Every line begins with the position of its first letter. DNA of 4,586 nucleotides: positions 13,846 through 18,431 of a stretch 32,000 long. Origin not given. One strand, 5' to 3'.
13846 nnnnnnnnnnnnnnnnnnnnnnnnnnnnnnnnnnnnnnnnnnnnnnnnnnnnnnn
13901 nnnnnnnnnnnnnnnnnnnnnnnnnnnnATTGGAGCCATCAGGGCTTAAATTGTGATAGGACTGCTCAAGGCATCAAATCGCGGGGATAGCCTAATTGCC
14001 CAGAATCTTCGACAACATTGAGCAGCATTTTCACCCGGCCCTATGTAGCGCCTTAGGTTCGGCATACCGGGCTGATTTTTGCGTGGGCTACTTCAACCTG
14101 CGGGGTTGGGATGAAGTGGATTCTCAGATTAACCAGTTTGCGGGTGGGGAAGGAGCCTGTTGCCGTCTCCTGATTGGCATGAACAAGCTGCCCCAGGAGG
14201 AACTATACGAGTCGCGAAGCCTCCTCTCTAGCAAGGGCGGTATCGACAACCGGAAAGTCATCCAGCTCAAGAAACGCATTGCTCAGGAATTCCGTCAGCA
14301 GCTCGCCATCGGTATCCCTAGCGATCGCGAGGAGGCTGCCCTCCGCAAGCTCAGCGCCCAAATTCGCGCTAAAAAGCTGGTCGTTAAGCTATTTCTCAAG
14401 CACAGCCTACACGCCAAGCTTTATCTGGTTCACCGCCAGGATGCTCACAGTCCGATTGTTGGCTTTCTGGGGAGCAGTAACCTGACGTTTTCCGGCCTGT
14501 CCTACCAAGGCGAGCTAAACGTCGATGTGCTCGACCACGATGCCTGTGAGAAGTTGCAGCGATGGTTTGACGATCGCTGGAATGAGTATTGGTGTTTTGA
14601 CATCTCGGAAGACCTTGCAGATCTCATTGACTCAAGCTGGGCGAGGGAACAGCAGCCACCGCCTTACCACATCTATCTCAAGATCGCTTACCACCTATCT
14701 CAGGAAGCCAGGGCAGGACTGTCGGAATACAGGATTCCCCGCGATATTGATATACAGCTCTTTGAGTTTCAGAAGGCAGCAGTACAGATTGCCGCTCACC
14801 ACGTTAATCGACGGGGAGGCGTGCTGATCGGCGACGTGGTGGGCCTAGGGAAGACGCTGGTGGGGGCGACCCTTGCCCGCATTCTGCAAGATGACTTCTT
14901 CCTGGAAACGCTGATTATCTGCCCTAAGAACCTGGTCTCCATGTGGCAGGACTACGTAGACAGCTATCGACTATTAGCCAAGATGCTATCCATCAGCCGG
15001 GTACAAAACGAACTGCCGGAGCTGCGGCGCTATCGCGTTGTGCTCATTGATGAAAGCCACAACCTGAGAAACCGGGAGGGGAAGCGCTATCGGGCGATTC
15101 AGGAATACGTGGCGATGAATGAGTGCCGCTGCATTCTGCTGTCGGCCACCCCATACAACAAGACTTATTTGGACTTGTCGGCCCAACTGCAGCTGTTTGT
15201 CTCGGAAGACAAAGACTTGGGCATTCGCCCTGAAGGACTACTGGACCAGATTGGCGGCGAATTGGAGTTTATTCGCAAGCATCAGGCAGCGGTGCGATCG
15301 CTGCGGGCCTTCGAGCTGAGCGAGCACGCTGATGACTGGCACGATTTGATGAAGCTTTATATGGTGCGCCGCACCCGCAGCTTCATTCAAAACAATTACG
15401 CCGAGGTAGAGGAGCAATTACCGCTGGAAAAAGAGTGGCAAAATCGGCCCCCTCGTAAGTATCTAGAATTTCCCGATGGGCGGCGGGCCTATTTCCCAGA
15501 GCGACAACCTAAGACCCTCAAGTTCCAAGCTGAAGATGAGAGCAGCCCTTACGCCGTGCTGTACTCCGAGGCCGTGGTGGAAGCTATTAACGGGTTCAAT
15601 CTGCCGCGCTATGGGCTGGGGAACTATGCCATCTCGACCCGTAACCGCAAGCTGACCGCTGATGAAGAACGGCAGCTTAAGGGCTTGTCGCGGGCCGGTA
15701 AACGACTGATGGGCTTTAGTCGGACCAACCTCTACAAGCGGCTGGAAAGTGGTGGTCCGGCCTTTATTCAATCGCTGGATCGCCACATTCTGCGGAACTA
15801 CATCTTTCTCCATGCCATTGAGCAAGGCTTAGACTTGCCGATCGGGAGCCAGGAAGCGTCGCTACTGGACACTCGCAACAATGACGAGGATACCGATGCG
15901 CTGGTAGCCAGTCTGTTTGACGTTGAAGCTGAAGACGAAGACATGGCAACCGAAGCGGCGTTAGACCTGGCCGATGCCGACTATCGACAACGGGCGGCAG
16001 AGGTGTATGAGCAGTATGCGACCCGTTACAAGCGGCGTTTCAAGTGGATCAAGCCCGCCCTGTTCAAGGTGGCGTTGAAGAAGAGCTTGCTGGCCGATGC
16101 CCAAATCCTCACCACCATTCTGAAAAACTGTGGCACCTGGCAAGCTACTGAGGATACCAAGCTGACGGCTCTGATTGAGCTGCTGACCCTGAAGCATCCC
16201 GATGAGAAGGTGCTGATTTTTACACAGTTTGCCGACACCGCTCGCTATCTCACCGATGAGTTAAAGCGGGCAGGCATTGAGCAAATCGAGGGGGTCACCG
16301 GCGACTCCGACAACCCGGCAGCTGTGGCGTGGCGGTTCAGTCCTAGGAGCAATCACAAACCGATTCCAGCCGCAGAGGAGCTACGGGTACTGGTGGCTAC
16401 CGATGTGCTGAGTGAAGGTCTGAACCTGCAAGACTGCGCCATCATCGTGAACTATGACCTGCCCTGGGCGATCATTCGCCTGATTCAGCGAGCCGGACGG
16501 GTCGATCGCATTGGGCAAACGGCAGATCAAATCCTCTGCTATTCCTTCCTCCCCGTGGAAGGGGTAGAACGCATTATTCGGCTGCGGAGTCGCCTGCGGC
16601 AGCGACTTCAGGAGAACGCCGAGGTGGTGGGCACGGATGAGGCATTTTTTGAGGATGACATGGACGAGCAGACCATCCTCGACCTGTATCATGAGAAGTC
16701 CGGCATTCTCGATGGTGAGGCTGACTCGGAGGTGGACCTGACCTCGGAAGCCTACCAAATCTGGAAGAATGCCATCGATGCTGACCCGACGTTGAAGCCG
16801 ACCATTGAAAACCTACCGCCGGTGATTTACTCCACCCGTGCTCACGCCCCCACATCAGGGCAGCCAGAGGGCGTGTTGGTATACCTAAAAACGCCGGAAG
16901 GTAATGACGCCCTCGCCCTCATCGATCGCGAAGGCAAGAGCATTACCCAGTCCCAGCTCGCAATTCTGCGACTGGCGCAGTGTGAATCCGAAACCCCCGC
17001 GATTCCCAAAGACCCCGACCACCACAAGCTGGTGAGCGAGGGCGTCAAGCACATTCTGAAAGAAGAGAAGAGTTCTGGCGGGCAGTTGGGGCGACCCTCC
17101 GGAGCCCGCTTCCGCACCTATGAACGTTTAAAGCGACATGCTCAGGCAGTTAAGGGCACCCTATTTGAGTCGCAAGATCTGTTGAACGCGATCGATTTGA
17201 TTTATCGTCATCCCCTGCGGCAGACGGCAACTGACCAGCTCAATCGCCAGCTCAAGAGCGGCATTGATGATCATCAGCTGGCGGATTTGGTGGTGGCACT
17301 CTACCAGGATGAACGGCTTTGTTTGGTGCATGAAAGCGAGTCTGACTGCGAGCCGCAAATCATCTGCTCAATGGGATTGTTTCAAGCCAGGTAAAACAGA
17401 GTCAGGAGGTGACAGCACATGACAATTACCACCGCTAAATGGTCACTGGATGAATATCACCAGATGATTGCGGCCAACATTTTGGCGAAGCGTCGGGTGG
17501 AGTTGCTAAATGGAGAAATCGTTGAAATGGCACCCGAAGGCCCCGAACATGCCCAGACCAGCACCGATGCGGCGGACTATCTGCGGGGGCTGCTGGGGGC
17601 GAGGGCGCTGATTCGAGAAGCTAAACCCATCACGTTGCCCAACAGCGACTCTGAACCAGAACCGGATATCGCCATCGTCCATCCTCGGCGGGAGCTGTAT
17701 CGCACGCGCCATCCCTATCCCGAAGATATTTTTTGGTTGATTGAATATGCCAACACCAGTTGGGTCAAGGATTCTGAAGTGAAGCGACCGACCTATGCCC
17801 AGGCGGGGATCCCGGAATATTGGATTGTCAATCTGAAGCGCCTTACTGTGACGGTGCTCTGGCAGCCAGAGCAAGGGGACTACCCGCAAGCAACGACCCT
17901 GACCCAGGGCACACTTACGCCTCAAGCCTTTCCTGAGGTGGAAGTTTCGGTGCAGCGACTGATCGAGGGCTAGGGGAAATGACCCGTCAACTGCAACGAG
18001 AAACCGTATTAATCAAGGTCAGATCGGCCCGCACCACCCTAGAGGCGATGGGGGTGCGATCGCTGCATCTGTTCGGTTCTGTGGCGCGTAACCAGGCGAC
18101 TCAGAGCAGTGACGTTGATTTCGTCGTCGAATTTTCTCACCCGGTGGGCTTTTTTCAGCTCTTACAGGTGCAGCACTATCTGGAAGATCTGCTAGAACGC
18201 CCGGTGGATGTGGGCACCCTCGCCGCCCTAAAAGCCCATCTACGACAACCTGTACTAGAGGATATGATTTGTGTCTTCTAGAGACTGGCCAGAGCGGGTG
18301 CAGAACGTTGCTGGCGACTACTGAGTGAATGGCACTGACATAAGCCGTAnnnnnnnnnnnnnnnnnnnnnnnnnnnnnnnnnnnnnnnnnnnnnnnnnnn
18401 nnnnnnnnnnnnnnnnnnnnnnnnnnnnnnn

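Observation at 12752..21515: Decayed type V-K CRISPR-associated transposon (CAST) parked at its tRNA-Val homing site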

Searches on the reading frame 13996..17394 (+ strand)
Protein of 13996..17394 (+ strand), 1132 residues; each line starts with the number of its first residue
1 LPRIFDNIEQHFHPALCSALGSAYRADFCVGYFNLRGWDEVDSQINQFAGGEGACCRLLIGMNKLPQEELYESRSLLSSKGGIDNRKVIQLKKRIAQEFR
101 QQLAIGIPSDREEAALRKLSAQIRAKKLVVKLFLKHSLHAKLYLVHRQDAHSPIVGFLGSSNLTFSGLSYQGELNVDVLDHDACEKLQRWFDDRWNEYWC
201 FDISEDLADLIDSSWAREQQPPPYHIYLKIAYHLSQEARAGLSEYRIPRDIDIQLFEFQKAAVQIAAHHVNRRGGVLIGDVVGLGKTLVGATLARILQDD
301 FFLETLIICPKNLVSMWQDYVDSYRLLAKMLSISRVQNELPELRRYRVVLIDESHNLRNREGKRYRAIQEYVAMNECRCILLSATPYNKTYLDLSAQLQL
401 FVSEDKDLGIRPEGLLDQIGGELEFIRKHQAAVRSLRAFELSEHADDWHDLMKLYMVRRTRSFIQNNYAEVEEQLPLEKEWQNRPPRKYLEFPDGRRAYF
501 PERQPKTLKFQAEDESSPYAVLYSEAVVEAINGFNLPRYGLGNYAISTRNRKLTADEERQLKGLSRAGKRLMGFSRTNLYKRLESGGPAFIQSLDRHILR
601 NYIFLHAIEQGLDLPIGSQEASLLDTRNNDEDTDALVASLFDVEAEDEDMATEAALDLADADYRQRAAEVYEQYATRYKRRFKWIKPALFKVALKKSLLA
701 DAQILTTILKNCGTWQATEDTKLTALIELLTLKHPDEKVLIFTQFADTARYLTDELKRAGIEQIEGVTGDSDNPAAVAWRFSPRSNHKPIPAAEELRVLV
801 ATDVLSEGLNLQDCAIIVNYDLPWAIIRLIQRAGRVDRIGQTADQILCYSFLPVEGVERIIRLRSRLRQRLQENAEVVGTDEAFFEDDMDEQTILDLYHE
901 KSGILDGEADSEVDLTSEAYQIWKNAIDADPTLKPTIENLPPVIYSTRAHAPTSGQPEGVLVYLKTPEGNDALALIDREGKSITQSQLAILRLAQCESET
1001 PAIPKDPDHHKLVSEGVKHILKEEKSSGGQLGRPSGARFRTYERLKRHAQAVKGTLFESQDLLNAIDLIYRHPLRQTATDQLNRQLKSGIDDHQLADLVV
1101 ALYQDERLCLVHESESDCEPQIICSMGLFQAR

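Call 6: search_protein_families(library=pfam, proteins=[window:13996-17394:+], max_evalue=0.01)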
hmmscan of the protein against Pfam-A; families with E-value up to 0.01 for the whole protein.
window:13996-17394:+ (1132 aa): 7 families
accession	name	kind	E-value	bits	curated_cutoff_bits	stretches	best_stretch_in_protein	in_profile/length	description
PF00271.37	Helicase_C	-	5.5e-18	65.7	23.5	1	722-840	2-110/110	Helicase conserved C-terminal domain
PF00176.29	SNF2-rel_dom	-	1e-10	41.6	24.9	2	258-324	1-73/290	SNF2-related domain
PF13091.12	PLDc_2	-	1.6e-09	38.2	27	1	25-195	11-132/132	PLD-like domain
PF04851.21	ResIII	-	1e-07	32.5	22.5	1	335-387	115-163/164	Type III restriction enzyme, res subunit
PF09565.16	RE_NgoFVII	-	4.9e-05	23.1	23.8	1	120-193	74-147/162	NgoFVII restriction endonuclease N-terminal PLD domain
PF13401.12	AAA_22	-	0.0061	17.3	27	0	272-361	5-100/130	AAA domain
PF22590.2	Cas3-like_C_2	-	0.0065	17.2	27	0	793-838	61-103/106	CRISPR-associated nuclease/helicase Cas3, C-terminal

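Call 60: search_protein_families(library=padloc, proteins=[window:13996-17394:+], max_evalue=0.001)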
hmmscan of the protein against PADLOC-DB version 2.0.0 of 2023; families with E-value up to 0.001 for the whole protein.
window:13996-17394:+ (1132 aa): 46 families (the best 25 are shown)
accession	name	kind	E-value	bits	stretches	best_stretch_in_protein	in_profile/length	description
PDLC01075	C3a139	-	3e-47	159.6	1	90-882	72-769/948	HKD+Snf2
PDLC02621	DrmD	-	3e-32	109.8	1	698-854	477-638/1040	DrmD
PDLC02623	DrmD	-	4.7e-32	108.7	1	718-885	508-667/1040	DrmD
PDLC02500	BrxHI|BrxHII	-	5e-28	96.1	1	715-883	454-614/933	BrxHI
PDLC02193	PLD_Helicase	-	2e-27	93.8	2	696-888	646-844/905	-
PDLC02619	DrmD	-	1.1e-25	88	1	736-847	413-541/872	DrmD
PDLC02843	DpdE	-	1.5e-23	80.7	2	631-839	461-663/1091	DpdE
PDLC02633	DrmD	-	1.1e-22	77.8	1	735-853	525-642/839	DrmD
PDLC02840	DpdE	-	1.1e-21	74.9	2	698-853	520-667/1091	DpdE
PDLC00659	HmaA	-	1e-19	68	1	564-842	361-613/1176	SNF2 helicase / DEAD-box helicase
PDLC02504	BrxHI|BrxHII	-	6.6e-19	65.4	1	722-852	470-593/971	BrxHII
PDLC02625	DrmD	-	1.2e-15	55.2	1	714-845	239-375/792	DrmD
PDLC02707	PbeA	-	1.3e-15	55.1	1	18-332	25-328/672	PbeA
PDLC02704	PbeA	-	4.6e-15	53.1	1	17-323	23-326/682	PbeA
PDLC02572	DrmA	-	4.9e-15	52.6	1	716-851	493-633/1043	DrmA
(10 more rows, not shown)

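Call 61: search_protein_families(library=ncbifam, proteins=[window:13996-17394:+], max_evalue=0.001)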
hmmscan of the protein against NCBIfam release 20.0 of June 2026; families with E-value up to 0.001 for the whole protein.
window:13996-17394:+ (1132 aa): 22 families
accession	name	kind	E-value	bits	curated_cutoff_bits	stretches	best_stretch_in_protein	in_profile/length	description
NF042964.1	phospholipD_antiphage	equivalog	5.6e-46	157.3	1100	2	694-888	641-836/895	phospholipase D-like domain-containing anti-phage protein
NF038317.1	DISARM_DrmD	equivalog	1.3e-41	142.9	610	1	500-892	337-664/1021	DISARM system SNF2-like helicase DrmD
NF041062.1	DpdE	equivalog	2.7e-31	108.4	500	2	661-855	450-657/1048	protein DpdE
NF038318.1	DISARM_DrmD_b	equivalog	3.5e-25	88.3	950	1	736-846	410-537/868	DISARM system SNF2-like helicase DrmD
NF003426.0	PRK04914.1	equivalog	2.4e-15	55.8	576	1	672-844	442-596/959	RNA polymerase-associated protein RapA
NF010337.0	PRK13766.1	equivalog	2.9e-14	52.1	610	1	695-840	324-469/781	Hef nuclease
NF053711.1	RNA_heli_RhlE1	exception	2.3e-12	46.4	750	1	726-873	234-369/434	RNA helicase RhlE1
NF008744.0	PRK11776.1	equivalog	3.3e-09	35.8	524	1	715-873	222-367/460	ATP-dependent RNA helicase DbpA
NF053631.1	RNA_helic_CshA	equivalog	1.4e-08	34.1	646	1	716-874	218-363/434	degradosome RNA helicase CshA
NF058637.1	helic_SCO1167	equivalog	2.2e-08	32.6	1200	0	717-861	759-896/932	SCO1167/SCO6262 family helicase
NF008394.0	PRK11192.1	equivalog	3.1e-08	32.9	507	1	720-843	232-345/441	ATP-dependent RNA helicase SrmB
NF053710.1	RNA_heli_RhlE2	exception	9.3e-08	30.9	925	1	724-847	238-351/635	RNA helicase RhlE2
NF007882.0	PRK10590.1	equivalog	4.1e-07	29.3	743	1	735-845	244-345/456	ATP-dependent RNA helicase RhlE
NF053675.1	pilus_reg_Snf2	equivalog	9.3e-07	27.3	1100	0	719-844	859-977/1029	pilus expression-regulating Snf2 family helicase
TIGR02621.3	cas3_GSU0051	exception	1.5e-06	27.3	400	1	716-845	250-379/854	type I-G CRISPR-associated helicase/endonuclease Cas3g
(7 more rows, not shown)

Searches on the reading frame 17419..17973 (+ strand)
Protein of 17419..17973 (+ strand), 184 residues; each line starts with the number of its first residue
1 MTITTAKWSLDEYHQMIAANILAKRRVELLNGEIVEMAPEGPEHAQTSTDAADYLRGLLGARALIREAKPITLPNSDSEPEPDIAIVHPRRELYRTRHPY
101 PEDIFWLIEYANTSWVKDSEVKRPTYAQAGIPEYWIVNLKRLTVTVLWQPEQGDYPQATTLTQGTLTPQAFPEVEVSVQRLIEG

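Call 6: search_protein_families(library=pfam, proteins=[window:17419-17973:+], max_evalue=0.01)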
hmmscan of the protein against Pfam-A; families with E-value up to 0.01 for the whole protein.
window:17419-17973:+ (184 aa): 1 family
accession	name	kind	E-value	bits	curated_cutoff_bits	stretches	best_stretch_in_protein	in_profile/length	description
PF05685.18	Uma2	-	5.9e-33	114.2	27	1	11-178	2-171/172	Putative restriction endonuclease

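Call 21: find_encoding_contigs(protein=window:17419-17973:+, flank=10000, max_places=10)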
Protein window:17419-17973:+ (184 aa): no gene with exactly this product is on record in the collection.

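Call 60: search_protein_families(library=padloc, proteins=[window:17419-17973:+], max_evalue=0.001)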
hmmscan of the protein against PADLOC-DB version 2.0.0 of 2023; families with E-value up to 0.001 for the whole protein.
window:17419-17973:+ (184 aa): 4 families
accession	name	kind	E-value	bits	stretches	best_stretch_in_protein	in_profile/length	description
PDLC04833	PDC-S03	-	3.2e-19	67.2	1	1-182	16-203/207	-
PDLC04832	PDC-S03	-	3.3e-15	54.3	1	5-181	6-185/188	-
PDLC04835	PDC-S03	-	1.4e-12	45.7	1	4-142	5-149/207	-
PDLC04834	PDC-S03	-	1.8e-06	25.8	1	6-180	7-180/184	-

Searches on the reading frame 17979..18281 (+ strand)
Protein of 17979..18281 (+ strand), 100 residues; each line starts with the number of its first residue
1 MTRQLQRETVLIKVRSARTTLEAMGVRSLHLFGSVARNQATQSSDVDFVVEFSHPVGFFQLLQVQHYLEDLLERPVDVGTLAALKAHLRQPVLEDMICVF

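Call 6: search_protein_families(library=pfam, proteins=[window:17979-18281:+], max_evalue=0.01)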
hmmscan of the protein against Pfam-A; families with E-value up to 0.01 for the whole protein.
window:17979-18281:+ (100 aa): 3 families
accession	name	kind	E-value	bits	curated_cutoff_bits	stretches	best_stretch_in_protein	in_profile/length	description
PF01909.29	NTP_transf_2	-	2.7e-12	47.4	21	1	19-94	6-88/93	Nucleotidyltransferase domain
PF18765.7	Polbeta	-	4.1e-11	43.3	26.9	1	25-100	12-88/93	Polymerase beta, Nucleotidyltransferase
PF22600.2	MTPAP-like_central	-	0.00037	21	27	1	27-71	40-83/139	Poly(A) RNA polymerase, mitochondrial-like, central palm domain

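Call 60: search_protein_families(library=padloc, proteins=[window:17979-18281:+], max_evalue=0.001)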
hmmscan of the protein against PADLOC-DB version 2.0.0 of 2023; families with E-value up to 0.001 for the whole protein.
window:17979-18281:+ (100 aa): 8 families
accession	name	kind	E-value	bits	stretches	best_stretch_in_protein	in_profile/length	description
PDLC04904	PDC-S09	-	2.2e-24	83.7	1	6-98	5-97/104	-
PDLC04902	PDC-S09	-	3.3e-23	79.8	1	15-96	10-92/97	-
PDLC04906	PDC-S09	-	4.9e-22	76.1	1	6-97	3-96/98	-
PDLC04905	PDC-S09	-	1.4e-17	61.8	1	10-94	5-93/101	-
PDLC04903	PDC-S09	-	3.6e-08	31.7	1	1-57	1-57/108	-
PDLC04368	PDC-M05A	-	1.4e-06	26.3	1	29-79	110-159/201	-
PDLC04907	PDC-S09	-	3e-05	22.1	1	20-56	21-57/114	-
PDLC04369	PDC-M05A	-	0.00022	18.9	1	15-50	93-127/201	-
